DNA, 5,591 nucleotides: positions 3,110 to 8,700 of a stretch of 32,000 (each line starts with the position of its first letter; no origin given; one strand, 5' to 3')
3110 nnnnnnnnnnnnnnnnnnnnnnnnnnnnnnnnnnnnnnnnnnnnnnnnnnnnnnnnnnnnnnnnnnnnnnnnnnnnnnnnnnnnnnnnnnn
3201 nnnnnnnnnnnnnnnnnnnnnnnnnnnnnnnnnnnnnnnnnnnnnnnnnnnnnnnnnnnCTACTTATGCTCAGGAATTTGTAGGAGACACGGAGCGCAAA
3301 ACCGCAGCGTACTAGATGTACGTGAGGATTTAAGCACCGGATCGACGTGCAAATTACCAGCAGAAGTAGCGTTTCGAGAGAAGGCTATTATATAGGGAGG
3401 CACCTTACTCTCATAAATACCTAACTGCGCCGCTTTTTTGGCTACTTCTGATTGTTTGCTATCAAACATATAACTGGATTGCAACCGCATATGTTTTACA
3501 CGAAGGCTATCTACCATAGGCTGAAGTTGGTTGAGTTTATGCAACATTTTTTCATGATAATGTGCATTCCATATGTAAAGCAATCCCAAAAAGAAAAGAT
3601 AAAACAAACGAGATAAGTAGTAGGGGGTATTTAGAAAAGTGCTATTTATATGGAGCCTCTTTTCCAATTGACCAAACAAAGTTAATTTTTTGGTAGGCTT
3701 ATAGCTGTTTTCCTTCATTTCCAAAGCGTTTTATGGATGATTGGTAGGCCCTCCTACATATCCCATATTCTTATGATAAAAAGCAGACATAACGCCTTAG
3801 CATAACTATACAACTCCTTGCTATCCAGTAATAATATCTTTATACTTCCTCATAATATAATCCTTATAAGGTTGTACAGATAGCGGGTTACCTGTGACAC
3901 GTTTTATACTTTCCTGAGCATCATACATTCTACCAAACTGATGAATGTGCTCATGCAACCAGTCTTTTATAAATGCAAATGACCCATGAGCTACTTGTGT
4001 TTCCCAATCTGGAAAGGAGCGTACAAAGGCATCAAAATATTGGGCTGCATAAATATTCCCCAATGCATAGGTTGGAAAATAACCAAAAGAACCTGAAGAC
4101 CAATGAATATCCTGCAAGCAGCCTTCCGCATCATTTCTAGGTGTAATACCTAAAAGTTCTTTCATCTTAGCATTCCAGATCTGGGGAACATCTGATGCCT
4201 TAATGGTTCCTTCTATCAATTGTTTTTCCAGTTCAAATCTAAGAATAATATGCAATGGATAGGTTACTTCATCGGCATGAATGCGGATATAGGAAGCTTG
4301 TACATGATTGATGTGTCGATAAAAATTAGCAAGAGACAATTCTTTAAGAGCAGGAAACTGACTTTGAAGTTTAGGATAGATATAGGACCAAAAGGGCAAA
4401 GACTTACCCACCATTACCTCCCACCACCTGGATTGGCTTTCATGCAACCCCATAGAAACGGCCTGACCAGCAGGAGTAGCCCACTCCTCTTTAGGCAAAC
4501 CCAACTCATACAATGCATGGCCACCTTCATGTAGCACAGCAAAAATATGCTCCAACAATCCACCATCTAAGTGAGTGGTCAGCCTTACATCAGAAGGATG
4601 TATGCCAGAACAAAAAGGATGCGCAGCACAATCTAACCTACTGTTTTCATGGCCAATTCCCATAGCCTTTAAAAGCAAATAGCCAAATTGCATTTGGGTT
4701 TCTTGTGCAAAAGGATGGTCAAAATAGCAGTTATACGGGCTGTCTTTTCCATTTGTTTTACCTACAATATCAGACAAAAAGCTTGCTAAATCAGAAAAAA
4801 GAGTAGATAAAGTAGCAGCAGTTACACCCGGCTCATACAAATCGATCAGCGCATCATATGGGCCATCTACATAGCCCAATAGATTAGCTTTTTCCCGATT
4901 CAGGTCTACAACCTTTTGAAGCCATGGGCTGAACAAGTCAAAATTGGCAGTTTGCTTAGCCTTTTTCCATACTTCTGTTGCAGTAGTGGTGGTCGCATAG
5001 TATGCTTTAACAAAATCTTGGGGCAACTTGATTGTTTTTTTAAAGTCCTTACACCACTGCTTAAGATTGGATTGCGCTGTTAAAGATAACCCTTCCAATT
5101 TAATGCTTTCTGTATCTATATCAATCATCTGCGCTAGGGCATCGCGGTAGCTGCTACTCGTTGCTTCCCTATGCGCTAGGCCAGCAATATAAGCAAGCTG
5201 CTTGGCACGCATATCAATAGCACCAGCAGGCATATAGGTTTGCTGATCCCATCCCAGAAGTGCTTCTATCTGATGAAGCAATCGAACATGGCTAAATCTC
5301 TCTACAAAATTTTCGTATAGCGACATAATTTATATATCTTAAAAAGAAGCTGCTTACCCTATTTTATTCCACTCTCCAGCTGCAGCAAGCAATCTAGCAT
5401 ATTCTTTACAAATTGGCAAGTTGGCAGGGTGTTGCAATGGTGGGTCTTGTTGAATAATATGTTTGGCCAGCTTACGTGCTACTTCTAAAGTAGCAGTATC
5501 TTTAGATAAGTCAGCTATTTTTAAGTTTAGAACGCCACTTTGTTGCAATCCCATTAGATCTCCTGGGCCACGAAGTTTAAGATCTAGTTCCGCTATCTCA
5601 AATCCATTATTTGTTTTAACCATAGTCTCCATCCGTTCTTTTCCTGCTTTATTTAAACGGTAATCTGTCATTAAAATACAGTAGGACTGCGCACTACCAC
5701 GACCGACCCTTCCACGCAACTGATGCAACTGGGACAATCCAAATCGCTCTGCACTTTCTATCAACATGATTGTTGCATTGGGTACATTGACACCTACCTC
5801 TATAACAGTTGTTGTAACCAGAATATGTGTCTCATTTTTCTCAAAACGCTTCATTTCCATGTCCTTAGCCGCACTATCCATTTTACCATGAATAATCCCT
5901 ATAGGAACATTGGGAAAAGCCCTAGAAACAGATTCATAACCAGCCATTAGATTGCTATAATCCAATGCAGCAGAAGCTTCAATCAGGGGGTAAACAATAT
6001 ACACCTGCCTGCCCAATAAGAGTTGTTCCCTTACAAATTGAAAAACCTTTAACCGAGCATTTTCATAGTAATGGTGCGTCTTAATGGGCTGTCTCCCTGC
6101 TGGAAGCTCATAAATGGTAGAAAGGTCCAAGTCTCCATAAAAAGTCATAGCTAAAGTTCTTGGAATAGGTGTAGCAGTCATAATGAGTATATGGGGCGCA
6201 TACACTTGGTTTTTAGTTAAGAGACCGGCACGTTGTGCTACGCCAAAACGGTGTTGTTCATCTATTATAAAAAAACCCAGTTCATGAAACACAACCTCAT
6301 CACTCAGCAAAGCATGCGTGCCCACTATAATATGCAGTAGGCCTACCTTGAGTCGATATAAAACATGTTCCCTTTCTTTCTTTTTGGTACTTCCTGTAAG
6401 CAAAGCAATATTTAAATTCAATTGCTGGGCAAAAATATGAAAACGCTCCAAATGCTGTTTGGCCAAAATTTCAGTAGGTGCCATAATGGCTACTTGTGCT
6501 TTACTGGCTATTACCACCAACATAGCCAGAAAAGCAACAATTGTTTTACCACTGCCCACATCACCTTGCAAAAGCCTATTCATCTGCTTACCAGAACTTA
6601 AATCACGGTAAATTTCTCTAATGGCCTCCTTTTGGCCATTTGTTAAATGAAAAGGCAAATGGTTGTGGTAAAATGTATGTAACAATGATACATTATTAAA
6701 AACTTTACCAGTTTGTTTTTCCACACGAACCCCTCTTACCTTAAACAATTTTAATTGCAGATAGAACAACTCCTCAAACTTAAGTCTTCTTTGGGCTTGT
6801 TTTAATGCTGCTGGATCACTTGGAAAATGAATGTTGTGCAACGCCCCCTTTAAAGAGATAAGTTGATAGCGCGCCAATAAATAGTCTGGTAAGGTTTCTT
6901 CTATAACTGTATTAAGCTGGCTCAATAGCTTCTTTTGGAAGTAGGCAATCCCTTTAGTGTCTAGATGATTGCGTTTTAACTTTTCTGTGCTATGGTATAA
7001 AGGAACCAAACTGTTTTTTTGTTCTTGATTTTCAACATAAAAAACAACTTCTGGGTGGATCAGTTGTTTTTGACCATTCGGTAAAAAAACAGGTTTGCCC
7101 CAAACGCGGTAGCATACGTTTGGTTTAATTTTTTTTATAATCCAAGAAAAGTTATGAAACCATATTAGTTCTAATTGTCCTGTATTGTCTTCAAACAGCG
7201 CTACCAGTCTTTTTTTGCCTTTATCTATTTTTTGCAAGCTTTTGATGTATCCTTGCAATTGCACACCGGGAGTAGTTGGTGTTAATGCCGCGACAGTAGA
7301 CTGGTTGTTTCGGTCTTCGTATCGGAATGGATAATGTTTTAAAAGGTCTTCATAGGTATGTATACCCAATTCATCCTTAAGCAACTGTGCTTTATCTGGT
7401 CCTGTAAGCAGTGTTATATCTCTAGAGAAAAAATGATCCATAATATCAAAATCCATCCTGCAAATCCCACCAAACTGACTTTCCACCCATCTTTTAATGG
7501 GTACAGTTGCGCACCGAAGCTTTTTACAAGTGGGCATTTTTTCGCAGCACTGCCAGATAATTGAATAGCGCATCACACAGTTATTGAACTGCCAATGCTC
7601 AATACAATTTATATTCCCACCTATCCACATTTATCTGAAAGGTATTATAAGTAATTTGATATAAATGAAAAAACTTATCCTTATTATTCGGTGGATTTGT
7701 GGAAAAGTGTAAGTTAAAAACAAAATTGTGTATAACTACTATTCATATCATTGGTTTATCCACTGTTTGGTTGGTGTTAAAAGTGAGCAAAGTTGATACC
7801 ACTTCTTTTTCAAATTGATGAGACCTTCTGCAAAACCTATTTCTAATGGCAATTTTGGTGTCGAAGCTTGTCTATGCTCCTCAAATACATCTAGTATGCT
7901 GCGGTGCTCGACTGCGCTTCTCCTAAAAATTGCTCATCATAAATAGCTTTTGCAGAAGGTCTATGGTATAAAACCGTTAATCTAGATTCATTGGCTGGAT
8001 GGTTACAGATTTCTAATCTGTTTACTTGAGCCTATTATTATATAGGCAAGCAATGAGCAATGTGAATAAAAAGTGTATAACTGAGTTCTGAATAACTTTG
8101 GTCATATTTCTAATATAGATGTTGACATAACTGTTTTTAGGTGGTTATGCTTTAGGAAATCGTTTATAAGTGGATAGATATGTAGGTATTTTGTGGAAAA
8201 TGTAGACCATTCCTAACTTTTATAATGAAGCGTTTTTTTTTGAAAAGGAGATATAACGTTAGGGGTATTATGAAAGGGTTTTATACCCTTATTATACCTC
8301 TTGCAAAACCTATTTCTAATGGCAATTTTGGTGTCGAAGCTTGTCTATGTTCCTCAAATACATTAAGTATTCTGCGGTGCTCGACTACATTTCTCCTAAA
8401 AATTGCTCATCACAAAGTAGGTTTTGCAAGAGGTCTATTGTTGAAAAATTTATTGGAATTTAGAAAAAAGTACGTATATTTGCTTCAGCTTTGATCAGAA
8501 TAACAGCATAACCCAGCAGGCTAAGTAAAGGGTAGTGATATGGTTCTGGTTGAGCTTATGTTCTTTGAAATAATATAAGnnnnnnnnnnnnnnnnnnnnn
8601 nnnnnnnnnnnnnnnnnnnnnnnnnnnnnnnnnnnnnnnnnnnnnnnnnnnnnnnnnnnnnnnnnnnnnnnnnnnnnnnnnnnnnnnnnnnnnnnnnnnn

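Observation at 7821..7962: Very dense MITE-like element family with 22-bp TIRs and consistent 3-bp target-site duplications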

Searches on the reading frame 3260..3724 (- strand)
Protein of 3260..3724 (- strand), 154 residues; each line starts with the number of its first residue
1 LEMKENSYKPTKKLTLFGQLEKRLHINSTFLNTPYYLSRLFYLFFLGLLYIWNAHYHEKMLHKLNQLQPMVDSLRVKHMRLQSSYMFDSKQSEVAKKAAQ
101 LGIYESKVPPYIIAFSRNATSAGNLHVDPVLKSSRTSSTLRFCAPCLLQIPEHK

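Call 9: search_protein_families(library=pfam, proteins=[window:3260-3724:-])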
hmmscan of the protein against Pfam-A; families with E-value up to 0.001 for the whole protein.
window:3260-3724:- (154 aa): 1 family
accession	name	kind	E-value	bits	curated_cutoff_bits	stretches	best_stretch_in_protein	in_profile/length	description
PF19579.4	FtsL_2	-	1.2e-20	73.7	24.6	1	36-116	17-97/100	Bacteriodetes cell division protein (FtsL-like)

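Call 110: search_protein_families(library=ncbifam, proteins=[window:3260-3724:-], max_evalue=0.01)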
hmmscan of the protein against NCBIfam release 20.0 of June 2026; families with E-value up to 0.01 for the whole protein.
window:3260-3724:- (154 aa): 0 families

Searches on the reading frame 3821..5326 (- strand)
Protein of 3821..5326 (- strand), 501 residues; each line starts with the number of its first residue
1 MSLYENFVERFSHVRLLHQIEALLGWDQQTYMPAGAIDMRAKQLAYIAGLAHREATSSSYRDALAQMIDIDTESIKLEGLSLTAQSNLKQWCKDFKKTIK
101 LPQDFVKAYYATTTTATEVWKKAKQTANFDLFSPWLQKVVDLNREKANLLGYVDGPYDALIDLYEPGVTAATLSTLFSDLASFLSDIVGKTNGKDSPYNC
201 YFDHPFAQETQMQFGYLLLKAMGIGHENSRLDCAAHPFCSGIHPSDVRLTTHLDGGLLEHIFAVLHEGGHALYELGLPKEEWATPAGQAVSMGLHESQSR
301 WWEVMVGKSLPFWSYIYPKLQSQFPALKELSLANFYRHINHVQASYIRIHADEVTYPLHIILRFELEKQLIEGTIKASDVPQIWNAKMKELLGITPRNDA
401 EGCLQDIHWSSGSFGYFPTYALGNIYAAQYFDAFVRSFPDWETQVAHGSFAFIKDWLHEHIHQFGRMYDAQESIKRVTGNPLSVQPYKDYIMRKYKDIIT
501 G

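Call 9: search_protein_families(library=pfam, proteins=[window:3821-5326:-])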
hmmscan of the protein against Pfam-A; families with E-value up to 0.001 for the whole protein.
window:3821-5326:- (501 aa): 1 family
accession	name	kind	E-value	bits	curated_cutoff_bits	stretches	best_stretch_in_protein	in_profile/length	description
PF02074.21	Peptidase_M32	-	6.5e-170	566.4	25.1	1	8-495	3-489/489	Carboxypeptidase Taq (M32) metallopeptidase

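Call 10: find_encoding_contigs(protein=window:3821-5326:-, flank=10000, max_places=4)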
Protein window:3821-5326:- (501 aa): no gene with exactly this product is on record in the collection.

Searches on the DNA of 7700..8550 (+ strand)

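Call 32: search_dna_similar(query=window:7821-7962:+, collection=plasmids, mode=distant, max_evalue=0.01)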
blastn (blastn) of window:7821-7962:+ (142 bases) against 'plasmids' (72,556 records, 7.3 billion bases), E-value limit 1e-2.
No match.

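Call 80: search_rna_families(source=window, start=7700, end=8550, threshold=evalue, max_evalue=1)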
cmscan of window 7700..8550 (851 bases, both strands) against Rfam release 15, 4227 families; matches with E-value up to 1: 2.
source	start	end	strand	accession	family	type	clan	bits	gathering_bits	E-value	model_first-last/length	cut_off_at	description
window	8289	8442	+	RF03926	MIR1435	Gene; miRNA;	-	30.5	94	0.022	1-186/186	no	MIR1435 microRNA precursor family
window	7807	7975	-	RF00885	MIR821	Gene; miRNA;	-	20.6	249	0.22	1-275/275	no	MIR821 microRNA precursor family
